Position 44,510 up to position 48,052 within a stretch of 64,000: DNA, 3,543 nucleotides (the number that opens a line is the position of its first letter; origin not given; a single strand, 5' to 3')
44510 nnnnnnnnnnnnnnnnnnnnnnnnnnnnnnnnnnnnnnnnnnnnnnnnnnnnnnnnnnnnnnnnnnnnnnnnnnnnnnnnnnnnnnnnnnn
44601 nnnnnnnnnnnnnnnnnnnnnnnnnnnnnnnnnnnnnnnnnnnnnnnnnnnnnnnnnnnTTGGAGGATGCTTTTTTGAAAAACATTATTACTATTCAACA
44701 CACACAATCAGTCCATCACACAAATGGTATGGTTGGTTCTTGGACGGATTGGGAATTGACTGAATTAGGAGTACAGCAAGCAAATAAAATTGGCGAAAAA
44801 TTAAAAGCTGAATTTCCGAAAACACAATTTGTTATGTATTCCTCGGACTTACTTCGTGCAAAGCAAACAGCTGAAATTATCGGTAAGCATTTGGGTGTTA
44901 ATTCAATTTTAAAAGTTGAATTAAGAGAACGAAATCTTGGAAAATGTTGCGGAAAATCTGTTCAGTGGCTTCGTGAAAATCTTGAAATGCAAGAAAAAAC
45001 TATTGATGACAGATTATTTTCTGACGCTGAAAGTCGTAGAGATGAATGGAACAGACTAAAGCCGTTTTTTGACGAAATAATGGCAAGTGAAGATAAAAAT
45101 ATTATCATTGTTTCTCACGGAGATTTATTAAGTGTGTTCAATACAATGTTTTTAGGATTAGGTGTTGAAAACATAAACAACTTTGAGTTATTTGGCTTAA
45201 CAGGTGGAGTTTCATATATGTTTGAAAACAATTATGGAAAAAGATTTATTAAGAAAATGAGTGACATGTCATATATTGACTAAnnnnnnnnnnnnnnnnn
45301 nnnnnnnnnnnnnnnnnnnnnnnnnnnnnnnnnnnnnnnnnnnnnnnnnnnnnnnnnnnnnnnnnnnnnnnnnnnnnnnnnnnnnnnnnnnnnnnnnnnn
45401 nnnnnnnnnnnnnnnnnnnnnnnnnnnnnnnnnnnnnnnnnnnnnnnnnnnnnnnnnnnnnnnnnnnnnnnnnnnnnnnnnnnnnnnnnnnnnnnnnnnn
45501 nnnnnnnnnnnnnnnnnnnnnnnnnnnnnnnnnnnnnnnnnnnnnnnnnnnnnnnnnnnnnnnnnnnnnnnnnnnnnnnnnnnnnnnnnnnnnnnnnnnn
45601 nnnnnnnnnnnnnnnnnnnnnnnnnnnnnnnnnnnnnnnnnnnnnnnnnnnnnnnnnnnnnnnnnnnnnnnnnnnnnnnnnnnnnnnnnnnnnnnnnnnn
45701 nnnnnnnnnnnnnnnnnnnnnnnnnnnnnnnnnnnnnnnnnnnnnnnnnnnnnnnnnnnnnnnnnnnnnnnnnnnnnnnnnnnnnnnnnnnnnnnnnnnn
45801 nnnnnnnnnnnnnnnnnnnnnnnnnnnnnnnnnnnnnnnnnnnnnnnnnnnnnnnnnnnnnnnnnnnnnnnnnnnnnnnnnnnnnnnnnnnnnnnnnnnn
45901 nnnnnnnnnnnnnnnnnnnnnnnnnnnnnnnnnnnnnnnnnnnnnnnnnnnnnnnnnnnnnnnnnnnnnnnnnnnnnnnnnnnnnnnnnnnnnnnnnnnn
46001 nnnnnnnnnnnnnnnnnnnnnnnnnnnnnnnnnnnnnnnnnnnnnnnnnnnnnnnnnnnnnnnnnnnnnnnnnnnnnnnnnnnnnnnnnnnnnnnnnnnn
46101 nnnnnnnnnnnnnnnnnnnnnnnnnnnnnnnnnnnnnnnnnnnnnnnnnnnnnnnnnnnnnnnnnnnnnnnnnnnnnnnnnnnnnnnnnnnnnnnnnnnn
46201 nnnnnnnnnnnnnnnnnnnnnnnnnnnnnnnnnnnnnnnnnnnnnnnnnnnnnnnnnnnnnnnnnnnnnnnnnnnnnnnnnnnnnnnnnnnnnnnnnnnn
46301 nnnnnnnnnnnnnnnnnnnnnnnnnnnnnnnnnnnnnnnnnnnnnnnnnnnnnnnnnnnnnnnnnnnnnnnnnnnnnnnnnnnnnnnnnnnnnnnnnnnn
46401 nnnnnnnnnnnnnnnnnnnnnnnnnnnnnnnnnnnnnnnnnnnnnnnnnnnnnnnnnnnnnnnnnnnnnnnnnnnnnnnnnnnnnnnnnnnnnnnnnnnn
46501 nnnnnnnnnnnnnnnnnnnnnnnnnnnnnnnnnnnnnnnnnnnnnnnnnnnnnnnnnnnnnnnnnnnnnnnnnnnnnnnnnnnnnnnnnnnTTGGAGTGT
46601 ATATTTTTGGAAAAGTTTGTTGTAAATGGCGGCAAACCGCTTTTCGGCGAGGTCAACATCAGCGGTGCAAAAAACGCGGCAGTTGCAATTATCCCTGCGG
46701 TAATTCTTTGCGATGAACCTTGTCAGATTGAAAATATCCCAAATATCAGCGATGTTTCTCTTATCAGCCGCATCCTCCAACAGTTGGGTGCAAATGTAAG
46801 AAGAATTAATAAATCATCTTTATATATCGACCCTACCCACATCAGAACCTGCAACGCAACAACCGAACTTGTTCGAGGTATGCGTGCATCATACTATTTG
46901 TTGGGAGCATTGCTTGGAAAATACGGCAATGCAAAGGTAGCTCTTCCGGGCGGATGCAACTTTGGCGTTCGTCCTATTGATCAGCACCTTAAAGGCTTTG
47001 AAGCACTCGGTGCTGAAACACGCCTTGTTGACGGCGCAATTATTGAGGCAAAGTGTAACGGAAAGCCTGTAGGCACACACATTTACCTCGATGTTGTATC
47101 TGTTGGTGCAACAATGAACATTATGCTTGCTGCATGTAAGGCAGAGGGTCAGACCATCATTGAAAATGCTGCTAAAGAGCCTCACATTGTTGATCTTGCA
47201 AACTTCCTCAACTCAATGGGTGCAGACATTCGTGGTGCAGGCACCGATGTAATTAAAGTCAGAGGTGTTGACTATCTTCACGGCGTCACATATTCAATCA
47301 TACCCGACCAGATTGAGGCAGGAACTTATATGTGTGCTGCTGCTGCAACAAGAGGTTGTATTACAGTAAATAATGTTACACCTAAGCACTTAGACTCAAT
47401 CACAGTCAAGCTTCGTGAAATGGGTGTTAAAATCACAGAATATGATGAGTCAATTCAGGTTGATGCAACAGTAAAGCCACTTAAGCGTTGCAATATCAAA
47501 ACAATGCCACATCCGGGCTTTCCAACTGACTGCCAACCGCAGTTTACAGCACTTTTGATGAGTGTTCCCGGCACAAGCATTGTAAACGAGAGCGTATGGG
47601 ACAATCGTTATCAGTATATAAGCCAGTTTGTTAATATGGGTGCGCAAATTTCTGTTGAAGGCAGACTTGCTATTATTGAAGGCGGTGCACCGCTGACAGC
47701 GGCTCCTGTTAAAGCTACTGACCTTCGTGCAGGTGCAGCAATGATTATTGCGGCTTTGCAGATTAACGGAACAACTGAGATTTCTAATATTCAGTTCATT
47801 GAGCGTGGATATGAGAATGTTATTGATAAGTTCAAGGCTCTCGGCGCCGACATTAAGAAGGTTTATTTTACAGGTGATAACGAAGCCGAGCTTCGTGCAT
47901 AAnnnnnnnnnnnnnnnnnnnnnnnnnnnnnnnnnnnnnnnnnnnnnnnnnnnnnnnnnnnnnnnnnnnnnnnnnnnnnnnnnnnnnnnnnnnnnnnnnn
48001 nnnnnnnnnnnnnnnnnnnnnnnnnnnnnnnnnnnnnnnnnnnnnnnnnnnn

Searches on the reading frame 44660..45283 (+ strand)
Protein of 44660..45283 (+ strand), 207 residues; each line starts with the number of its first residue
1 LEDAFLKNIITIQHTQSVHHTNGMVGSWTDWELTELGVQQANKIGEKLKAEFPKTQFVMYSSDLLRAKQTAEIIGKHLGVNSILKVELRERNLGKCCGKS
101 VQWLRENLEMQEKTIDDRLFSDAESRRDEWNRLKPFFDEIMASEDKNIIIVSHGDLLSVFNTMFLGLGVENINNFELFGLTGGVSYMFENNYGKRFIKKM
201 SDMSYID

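Call 18: search_protein_families(library=pfam, proteins=[window:44660-45283:+], max_evalue=0.00001)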
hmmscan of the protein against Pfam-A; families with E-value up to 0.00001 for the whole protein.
window:44660-45283:+ (207 aa): 1 family
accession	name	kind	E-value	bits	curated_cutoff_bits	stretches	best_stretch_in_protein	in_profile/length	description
PF00300.27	His_Phos_1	-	2.6e-31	109.3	21.7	1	12-181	4-174/194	Histidine phosphatase superfamily (branch 1)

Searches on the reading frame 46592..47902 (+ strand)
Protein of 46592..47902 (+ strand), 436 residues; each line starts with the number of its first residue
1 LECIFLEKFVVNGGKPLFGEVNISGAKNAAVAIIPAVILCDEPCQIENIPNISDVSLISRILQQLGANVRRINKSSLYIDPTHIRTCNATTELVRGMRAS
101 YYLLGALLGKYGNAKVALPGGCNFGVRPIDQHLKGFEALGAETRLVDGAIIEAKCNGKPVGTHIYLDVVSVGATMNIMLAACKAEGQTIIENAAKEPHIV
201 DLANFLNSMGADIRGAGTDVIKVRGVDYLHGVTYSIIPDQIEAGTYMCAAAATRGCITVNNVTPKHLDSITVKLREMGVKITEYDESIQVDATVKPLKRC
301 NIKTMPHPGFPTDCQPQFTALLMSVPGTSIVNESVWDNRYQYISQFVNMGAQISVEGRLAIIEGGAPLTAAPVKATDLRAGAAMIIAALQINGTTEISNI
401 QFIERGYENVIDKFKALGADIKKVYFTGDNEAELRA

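Call 18: search_protein_families(library=pfam, proteins=[window:46592-47902:+], max_evalue=0.00001)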
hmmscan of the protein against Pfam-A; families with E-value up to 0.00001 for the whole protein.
window:46592-47902:+ (436 aa): 1 family
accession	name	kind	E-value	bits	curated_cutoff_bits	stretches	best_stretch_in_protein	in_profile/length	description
PF00275.25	EPSP_synthase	-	1.1e-97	327.9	22.8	1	11-413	1-416/417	EPSP synthase (3-phosphoshikimate 1-carboxyvinyltransferase)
